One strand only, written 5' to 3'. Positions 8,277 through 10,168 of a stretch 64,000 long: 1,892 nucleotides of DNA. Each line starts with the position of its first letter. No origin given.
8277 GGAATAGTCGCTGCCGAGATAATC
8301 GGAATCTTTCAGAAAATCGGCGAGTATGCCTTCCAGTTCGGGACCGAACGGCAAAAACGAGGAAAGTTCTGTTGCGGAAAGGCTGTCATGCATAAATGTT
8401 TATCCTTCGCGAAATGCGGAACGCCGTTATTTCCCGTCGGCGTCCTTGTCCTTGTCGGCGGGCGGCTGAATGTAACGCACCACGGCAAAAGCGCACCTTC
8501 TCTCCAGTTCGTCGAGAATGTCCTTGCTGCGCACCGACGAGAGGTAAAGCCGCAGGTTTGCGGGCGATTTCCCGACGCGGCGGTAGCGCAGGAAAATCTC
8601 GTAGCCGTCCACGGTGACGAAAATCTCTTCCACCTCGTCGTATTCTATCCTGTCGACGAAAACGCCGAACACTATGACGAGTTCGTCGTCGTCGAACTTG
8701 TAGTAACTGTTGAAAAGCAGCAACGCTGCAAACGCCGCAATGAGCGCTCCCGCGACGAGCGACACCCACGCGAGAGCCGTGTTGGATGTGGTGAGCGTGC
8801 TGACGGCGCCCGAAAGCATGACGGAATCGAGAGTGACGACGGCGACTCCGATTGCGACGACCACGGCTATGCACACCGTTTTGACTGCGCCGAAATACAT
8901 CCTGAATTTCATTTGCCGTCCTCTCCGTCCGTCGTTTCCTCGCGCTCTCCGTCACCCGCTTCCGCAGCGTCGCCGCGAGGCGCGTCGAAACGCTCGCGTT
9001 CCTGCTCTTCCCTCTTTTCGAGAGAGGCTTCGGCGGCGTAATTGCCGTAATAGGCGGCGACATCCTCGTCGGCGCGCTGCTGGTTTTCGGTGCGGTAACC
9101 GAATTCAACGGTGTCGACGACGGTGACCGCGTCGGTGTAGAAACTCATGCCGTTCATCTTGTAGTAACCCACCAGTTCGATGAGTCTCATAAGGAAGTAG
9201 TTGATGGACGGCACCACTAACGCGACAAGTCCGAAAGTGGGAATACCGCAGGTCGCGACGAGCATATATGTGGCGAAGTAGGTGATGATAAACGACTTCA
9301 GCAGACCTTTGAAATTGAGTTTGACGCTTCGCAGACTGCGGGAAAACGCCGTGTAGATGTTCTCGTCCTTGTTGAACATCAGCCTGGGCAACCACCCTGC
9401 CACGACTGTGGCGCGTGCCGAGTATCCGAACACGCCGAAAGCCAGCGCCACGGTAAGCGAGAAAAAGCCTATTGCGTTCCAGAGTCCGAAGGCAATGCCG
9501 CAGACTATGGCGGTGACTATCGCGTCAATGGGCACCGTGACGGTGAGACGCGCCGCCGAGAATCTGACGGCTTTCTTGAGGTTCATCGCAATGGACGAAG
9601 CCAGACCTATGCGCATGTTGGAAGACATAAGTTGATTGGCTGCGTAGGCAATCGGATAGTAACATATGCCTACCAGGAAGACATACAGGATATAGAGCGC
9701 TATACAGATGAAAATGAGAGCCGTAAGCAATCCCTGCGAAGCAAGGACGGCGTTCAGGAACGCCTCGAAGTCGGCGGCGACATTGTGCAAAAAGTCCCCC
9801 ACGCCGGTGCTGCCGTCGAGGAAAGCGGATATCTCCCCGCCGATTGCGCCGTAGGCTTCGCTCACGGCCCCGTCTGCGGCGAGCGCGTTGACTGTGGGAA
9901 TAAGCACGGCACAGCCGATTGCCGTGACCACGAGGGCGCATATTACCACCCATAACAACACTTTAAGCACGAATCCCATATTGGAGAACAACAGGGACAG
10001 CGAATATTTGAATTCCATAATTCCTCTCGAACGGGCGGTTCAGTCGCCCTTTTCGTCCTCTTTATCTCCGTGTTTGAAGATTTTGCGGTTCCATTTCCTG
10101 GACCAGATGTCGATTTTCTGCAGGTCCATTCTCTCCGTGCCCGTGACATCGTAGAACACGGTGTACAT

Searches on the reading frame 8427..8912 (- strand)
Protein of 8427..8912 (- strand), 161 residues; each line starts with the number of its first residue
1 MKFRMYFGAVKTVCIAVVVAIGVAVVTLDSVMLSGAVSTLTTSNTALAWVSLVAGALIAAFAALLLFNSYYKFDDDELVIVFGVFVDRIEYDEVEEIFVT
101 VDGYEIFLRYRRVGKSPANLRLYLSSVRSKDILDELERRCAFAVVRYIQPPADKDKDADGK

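Call 3: search_protein_families(library=pfam, proteins=[window:8427-8912:-], max_evalue=0.01)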
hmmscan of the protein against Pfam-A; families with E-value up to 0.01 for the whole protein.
window:8427-8912:- (161 aa): 4 families
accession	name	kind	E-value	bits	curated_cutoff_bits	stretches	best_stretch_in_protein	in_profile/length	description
PF02653.21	BPD_transp_2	-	4.8e-06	26.3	26.8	1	16-92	20-99/269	Branched-chain amino acid transport system / permease component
PF05231.19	MASE1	-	0.0078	15.8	29.8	1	11-72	112-174/299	MASE1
PF12555.13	SteA-like_C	-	0.0085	16.6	26.4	1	36-68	2-35/52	SteA-like C-terminal domain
PF06713.17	bPH_4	-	0.0095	16.4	22.9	0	70-100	2-32/74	Bacterial PH domain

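Call 4: search_protein_families(library=ncbifam, proteins=[window:8427-8912:-], max_evalue=0.01)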
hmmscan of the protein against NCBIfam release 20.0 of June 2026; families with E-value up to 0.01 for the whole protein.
window:8427-8912:- (161 aa): 0 families

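Call 68: search_protein_families(library=pfam, alignment_id=A4, max_evalue=0.1)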
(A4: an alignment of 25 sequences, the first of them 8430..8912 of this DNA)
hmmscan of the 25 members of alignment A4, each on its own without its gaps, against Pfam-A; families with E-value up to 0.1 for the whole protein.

A. member 1, window:8430-8912:- (161 aa): 5 families
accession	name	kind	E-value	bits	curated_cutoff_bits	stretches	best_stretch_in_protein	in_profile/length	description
PF02653.21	BPD_transp_2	-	4.8e-06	26.3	26.8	1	16-92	20-99/269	Branched-chain amino acid transport system / permease component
PF05231.19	MASE1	-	0.0078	15.8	29.8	1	11-72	112-174/299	MASE1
PF12555.13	SteA-like_C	-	0.0085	16.6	26.4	1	36-68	2-35/52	SteA-like C-terminal domain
PF06713.17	bPH_4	-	0.0095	16.4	22.9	1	70-100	2-32/74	Bacterial PH domain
PF17255.8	EbsA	-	0.073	13.8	25.9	0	43-109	35-102/133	EbsA-like protein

B. families by the number of members that match (of 25 scanned): 29 families (the first 25 are shown)
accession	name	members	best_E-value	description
PF06713.17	bPH_4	9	4.9e-06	Bacterial PH domain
PF02653.21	BPD_transp_2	2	4.8e-06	Branched-chain amino acid transport system / permease component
PF12725.13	DUF3810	2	0.04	Protein of unknown function (DUF3810)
PF18923.6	DUF5673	2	0.049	Domain of unknown function (DUF5673)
PF08006.16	HAAS_TM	1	0.00055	HAAS transmembrane region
PF20380.3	DUF6675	1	0.0011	Family of unknown function (DUF6675)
PF05296.19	TAS2R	1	0.003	Taste receptor protein (TAS2R)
PF20394.4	DUF6688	1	0.0032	DUF6688 N-terminal domain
PF25106.1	VWA_4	1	0.0043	von Willebrand factor A domain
PF18160.6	SLATT_5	1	0.0047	SMODS and SLOG-associating 2TM effector domain family 5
PF20197.3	DUF6560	1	0.0054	Family of unknown function (DUF6560)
PF13721.11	SecD-TM1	1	0.0068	SecD export protein N-terminal TM region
PF05231.19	MASE1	1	0.0078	MASE1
PF12555.13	SteA-like_C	1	0.0085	SteA-like C-terminal domain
PF17628.7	IncD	1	0.0088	Inclusion membrane protein D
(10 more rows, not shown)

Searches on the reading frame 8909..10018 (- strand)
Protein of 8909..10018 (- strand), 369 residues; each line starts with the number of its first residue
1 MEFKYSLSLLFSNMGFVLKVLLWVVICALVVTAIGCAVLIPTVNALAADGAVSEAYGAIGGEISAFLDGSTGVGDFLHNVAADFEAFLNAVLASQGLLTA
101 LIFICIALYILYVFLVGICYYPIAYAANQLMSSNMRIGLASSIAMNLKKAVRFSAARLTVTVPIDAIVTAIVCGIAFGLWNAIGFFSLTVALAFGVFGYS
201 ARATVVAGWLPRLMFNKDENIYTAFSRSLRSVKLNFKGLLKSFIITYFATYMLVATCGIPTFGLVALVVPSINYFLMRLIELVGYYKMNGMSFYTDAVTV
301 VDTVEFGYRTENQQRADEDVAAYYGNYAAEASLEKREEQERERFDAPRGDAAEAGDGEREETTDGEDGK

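Call 3: search_protein_families(library=pfam, proteins=[window:8909-10018:-], max_evalue=0.01)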
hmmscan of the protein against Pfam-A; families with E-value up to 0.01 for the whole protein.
window:8909-10018:- (369 aa): 0 families

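Call 4: search_protein_families(library=ncbifam, proteins=[window:8909-10018:-], max_evalue=0.01)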
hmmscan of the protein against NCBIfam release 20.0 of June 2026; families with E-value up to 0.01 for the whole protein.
window:8909-10018:- (369 aa): 0 families

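Call 12: find_homologous_proteins(query=window:8909-10018:-, max_evalue=0.001)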
Query window:8909-10018:- (369 aa): 45 proteins with E <= 0.001 among 8000 candidates.
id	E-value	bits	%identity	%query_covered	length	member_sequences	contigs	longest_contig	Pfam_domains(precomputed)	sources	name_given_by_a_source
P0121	2.7e-211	719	93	100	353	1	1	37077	-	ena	-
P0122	2.5e-209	713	88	100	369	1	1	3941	-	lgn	-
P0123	2.5e-209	713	91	99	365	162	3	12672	-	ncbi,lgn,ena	-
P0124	2.8e-206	703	86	100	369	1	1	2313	-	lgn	-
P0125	5.1e-198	676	81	100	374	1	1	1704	-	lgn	-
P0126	2.4e-176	605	79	94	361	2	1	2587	-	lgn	-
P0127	1.7e-174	598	77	97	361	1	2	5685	-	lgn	-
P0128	2.3e-173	595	76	99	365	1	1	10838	-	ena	-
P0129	5.7e-147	508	67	96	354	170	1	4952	-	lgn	-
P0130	5.2e-125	436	60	94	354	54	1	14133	-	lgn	-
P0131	6.0e-118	413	55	96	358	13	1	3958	-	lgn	-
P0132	1.8e-114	401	54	97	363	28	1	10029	-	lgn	-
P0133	9.1e-112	392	54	98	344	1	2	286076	-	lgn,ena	-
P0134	1.2e-108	382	55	91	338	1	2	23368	-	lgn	-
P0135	5.7e-104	367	56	87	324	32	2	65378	-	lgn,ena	-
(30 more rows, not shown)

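Call 34: predict_structure(alignment_id=A2)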
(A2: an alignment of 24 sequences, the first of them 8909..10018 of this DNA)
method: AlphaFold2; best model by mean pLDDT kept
length: 369 residues; sequences in the alignment: 24
mean_pLDDT: 71.2   pTM: 0.62
mean pLDDT of the five models: 71.2, 70.8, 67.3, 66.8, 65.3
residues with pLDDT >= 90: 17; 70-90: 218; 50-70: 71; < 50: 63
segments of 3 or more residues with pLDDT < 50: 130-135, 292-327, 349-364, 366-369
pLDDT, mean of each block of 10 residues (from residue 1): 56 69 86 90 84 84 83 81 84 83 89 87 66 53 79 87 88 87 83 84 72 70 77 74 80 78 69 69 60 40 35 39 47 74 62 40 40
secondary structure, 60 per line:
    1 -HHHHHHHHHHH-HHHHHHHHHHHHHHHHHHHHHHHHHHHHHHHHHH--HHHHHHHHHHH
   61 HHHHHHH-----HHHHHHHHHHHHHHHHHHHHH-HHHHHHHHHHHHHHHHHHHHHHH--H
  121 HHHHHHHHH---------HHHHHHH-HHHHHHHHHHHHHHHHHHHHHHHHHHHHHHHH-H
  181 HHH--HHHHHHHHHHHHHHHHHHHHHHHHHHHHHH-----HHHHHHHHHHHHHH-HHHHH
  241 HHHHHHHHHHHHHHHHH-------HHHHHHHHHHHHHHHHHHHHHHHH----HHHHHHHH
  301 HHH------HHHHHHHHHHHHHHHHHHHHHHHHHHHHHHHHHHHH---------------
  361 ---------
elements in order: H2-12 H14-47 H50-67 H73-93 H95-117 H120-129 H139-145 H147-178 H180-183 H186-215 H221-234 H236-257 H265-288 H293-303 H310-345

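Call 39: fold_search(model_id=the predicted structure, library=pdb)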
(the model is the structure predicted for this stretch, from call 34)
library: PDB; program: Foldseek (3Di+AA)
matches with E <= 10: 171; with E <= 0.001: 0
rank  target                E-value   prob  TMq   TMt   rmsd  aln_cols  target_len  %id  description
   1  7udn_B                1.7e-01  0.41  0.16  0.19  16.8       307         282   13  Crystal structure of designed helical repeat protein RPB_PLP1_R6 in alternative conformation 2 (released 2023-03-22)
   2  5och_A                8.0e-01  0.12  0.15  0.11  18.4       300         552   14  The crystal structure of human ABCB8 in an outward-facing state (released 2018-07-25)
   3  8wcw_A                9.6e-01  0.13  0.16  0.12  16.2       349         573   13  Cryo-EM structure of MsRv1273c/72c from Mycobacterium smegmatis in the IFapo state (released 2025-03-26)
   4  9oci_B                9.6e-01  0.08  0.13  0.10  19.4       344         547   11  Transporter associated with antigen processing (TAP) bound to the viral protein rhUS6 in the outward-facing open state (released 2025-09-10)
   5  7zec_C                1.0e+00  0.10  0.13  0.10  18.3       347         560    9  IF(heme/confined) conformation of CydDC in ATP(CydD) bound state (Dataset-15) (released 2023-04-19)
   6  7qkr                  1.0e+00  0.09  0.14  0.07  26.7       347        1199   17  Cryo-EM structure of ABC transporter STE6-2p from Pichia pastoris with Verapamil at 3.2 A resolution (released 2022-10-26)
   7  7vx8_A                1.2e+00  0.12  0.17  0.13  16.3       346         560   12  Cryo-EM structure of ATP-bound human very long-chain fatty acid ABC transporter ABCD1 (released 2022-05-18)
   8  8y02_R                1.2e+00  0.10  0.14  0.18  18.6       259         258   12  Cryo-EM structure of Short-wave-sensitive opsin 1 (released 2025-06-11)
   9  9och_B                1.2e+00  0.08  0.13  0.10  17.9       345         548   11  Transporter associated with antigen processing (TAP) bound to the viral protein hUS6 in the outward-facing open state (released 2025-09-10)
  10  9lxp_R                1.3e+00  0.11  0.18  0.20  21.0       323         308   14  A Cryo-EM structure of LA-PTH-PTH1R-Beta-arrestin1 complex (state 2 conformation) (released 2026-03-04)
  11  5och_F                1.3e+00  0.10  0.15  0.11  18.8       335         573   10  The crystal structure of human ABCB8 in an outward-facing state (released 2018-07-25)
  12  8c8q_C                1.4e+00  0.10  0.14  0.17  19.5       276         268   12  Cytochrome c oxidase from Schizosaccharomyces pombe (released 2023-03-01)
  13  7vvo_R                1.4e+00  0.08  0.12  0.14  23.0       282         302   13  PTH-bound human PTH1R in complex with Gs (class5) (released 2022-08-03)
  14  7qa8_A                1.5e+00  0.12  0.15  0.17  20.0       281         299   16  Structure of the GPCR dimer Ste2 bound to an antagonist (released 2022-03-16)
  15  7zdc_C                1.5e+00  0.08  0.14  0.10  17.9       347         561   11  IF(heme/confined) conformation of CydDC in ADP(CydD) bound state (Dataset-3) (released 2023-04-19)
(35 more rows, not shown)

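Call 42: search_protein_families(library=pfam, alignment_id=A2, max_evalue=10)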
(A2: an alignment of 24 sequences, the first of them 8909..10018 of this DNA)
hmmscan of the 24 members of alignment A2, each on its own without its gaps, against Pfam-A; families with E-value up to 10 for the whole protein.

A. member 1, window:8909-10018:- (369 aa): 1 family
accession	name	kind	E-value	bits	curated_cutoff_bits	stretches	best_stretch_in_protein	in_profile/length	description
PF10878.14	DUF2672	-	0.23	11.9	27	1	269-287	15-33/53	Protein of unknown function (DUF2672)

B. families by the number of members that match (of 24 scanned): 9 families
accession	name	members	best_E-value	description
PF06946.16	Phage_holin_5_1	1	0.02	Bacteriophage A118-like holin, Hol118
PF19629.4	DUF6133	1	0.03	Family of unknown function (DUF6133)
PF03494.18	Beta-APP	1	0.058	Beta-amyloid peptide (beta-APP)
PF17637.8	DUF5516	1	0.21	Family of unknown function (DUF5516)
PF10878.14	DUF2672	1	0.23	Protein of unknown function (DUF2672)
PF05961.16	Chordopox_A13L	1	0.47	Chordopoxvirus A13L protein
PF05915.17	TMEM_230_134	1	0.77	Transmembrane proteins 230/134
PF02706.20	Wzz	1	3.4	Chain length determinant protein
PF02468.20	PsbN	1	8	Photosystem II reaction centre N protein (psbN)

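Call 51: find_related_loci(query=A2, collection=genome_contigs, flank=8000)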
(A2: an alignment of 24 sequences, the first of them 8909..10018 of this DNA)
Query A2 (369 aa) in genome_contigs; peptide patterns used: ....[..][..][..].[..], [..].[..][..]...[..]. (x = any residue, [..] = any of these).
104 stretches matched a pattern; 73 encode a relative of the query (tblastn E <= 1e-3); 66 distinct loci.
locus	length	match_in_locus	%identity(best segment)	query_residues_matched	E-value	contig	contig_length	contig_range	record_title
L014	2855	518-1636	91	1-368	0e+0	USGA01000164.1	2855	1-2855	uncultured Clostridia bacterium isolate UMGS1688 genome assembly, contig: NODE_5781_length_2855_cov_2.701786, whole geno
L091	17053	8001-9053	67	1-353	5e-157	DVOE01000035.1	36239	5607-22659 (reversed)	MAG TPA_asm: Candidatus Limadaptatus stercoripullorum isolate 10406 CHK104__C262727_L36239_ERR2241852, whole genome shot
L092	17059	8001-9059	59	1-348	1e-133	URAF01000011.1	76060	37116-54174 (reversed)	uncultured Clostridiales bacterium isolate UMGS814 genome assembly, contig: NODE_108_length_76060_cov_4.344293, whole ge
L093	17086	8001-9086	53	1-358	2e-121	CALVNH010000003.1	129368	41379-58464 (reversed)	MAG: uncultured Clostridia bacterium isolate BRZ_P__bin69 genome assembly, contig: BRZ_P__NODE_163_length_129368_cov_30.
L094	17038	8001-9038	57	1-346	9e-120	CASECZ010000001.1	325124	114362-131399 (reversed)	uncultured Clostridia bacterium isolate A31_L1_344344_idba_bin.52 genome assembly, contig: A31_L1_344344_idba_bin.52.fa_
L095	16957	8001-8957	55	1-319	1e-111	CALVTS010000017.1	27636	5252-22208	MAG: uncultured Clostridia bacterium isolate BRZ_V__bin16 genome assembly, contig: BRZ_V__NODE_1613_length_27636_cov_41.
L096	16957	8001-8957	55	1-319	2e-111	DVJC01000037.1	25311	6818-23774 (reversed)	MAG TPA_asm: Candidatus Limadaptatus stercoravium isolate CHK154-227 CHK154__C120565_L25311_ERR2241939, whole genome sho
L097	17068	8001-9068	52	1-358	2e-110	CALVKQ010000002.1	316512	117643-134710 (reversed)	MAG: uncultured Clostridia bacterium isolate BRZ_ET__bin92 genome assembly, contig: BRZ_ET__NODE_26_length_316512_cov_23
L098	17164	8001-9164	46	1-360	2e-109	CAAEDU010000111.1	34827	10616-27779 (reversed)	MAG TPA_asm: Clostridia bacterium, isolate HGM11451, WGS project CAAEDU010000000 data, contig: ERS396505_7_k85_193514, w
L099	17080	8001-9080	51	1-367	2e-106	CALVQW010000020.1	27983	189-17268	MAG: uncultured Clostridia bacterium isolate BRZ_MP__bin75 genome assembly, contig: BRZ_MP__NODE_1508_length_27983_cov_2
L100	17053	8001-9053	48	1-350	2e-106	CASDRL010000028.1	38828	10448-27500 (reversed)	uncultured Clostridia bacterium isolate SI.A15.metabat-bins.145 genome assembly, contig: SI.A15.metabat-bins.145.fa_k141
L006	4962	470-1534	51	1-343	9e-106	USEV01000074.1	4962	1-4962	uncultured Clostridiales bacterium isolate UMGS1656 genome assembly, contig: NODE_1390_length_4962_cov_4.099450, whole g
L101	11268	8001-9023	52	1-347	6e-99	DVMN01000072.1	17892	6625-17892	MAG TPA_asm: Candidatus Limadaptatus stercorigallinarum isolate 1063 CHK57__C272317_L17892_ERR2241743, whole genome shot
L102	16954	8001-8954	46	1-318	3e-92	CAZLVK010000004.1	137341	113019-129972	MAG TPA_asm: uncultured Bacteroidaceae bacterium isolate SRP225648_co1_477 genome assembly, contig: NODE_99_length_13734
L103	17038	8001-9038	46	1-341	5e-92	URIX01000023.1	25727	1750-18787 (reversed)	uncultured Clostridiales bacterium isolate UMGS1042 genome assembly, contig: NODE_74_length_25727_cov_3.80874, whole gen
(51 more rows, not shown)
